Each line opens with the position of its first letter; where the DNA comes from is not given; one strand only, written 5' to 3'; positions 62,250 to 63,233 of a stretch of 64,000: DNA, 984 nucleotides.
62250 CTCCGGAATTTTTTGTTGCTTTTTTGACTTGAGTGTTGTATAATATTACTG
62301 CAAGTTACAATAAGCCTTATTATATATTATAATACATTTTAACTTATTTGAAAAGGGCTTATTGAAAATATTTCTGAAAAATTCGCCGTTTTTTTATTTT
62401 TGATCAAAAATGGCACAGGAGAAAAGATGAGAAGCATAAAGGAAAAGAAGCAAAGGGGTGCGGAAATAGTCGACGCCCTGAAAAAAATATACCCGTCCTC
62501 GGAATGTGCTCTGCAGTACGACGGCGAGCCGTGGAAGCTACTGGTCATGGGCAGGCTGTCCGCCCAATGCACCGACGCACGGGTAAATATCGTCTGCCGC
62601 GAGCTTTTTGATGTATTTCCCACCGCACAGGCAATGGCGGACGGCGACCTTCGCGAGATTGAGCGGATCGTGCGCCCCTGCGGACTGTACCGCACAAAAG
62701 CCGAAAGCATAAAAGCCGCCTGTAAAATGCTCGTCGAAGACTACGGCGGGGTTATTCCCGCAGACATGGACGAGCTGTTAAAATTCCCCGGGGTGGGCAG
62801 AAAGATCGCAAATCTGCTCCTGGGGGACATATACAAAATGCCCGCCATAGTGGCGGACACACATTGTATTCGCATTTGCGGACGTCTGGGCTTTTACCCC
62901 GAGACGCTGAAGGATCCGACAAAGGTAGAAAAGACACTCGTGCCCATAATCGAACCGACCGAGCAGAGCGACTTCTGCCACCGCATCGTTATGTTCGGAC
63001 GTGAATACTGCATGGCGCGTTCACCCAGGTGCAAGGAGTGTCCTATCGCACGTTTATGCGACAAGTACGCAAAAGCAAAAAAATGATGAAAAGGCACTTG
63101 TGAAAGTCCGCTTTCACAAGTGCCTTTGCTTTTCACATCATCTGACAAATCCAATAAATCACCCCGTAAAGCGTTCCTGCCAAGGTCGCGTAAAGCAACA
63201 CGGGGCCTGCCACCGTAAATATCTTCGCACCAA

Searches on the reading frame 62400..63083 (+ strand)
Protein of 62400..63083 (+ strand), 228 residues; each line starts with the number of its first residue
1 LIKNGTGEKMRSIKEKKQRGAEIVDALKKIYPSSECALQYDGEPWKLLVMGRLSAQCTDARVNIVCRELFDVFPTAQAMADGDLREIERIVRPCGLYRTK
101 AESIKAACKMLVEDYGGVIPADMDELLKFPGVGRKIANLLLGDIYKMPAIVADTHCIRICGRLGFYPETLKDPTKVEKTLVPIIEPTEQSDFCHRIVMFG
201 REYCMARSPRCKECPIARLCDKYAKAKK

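Call 81: search_protein_families(library=pfam, proteins=[window:62400-63083:+], max_evalue=0.0001)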
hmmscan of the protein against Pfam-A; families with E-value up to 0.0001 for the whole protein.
window:62400-63083:+ (228 aa): 2 families
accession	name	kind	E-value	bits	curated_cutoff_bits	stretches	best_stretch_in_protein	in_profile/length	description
PF00730.31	HhH-GPD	-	2.4e-22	79.8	26.2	1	53-182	5-104/108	HhH-GPD superfamily base excision DNA repair protein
PF00633.29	HHH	-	1.1e-06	28.6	24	1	115-141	2-28/30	Helix-hairpin-helix motif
